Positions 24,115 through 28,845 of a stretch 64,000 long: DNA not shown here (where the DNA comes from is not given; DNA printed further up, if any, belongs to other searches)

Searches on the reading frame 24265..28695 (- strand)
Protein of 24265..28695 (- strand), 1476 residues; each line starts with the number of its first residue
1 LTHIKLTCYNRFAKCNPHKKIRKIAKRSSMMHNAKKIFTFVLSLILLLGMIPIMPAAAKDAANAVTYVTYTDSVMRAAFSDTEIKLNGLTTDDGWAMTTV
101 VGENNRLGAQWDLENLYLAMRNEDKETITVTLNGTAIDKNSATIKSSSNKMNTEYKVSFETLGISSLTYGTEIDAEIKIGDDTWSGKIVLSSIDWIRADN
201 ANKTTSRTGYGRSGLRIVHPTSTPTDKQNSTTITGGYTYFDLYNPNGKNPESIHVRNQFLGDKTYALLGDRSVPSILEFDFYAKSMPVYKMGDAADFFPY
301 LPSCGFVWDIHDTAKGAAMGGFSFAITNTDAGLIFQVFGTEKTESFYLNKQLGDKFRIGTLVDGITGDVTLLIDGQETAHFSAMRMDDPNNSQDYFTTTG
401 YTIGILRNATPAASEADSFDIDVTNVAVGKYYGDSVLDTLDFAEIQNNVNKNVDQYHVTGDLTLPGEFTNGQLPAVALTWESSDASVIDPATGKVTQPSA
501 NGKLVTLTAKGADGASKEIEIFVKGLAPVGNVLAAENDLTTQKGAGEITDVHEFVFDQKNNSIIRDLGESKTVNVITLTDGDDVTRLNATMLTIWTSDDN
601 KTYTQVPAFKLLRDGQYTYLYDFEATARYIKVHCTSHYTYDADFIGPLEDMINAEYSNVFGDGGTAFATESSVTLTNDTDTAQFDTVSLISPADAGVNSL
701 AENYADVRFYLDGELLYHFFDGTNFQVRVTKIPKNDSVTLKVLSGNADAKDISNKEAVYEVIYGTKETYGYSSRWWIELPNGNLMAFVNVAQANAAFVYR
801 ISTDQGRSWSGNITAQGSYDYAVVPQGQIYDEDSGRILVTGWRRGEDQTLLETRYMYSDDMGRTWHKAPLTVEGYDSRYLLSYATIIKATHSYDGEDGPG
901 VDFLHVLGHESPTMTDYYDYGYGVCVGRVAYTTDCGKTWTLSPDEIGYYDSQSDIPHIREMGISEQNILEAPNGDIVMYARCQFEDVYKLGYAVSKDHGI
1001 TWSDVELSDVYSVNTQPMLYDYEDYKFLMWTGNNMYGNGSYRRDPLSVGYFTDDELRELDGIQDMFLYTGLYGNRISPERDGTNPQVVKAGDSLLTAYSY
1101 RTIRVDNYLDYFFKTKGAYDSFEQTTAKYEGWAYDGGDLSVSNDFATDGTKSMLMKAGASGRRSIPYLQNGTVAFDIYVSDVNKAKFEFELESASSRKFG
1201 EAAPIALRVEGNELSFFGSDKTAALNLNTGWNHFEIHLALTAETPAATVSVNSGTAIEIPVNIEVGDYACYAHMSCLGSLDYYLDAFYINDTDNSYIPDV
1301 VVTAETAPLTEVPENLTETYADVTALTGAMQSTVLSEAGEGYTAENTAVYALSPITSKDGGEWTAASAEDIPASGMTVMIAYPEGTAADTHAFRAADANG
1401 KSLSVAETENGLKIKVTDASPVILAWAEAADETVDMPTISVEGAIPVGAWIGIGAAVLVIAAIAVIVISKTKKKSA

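Call 6: search_protein_families(library=ncbifam, proteins=[window:24265-28695:-], max_evalue=1)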
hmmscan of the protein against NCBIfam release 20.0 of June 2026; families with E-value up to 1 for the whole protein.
window:24265-28695:- (1476 aa): 1 family
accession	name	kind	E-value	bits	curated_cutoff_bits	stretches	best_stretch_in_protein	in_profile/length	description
NF041738.1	GG_III-CTERM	domain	0.095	12.6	22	1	1451-1474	4-27/28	GGIII-like transmembrane region-containing protein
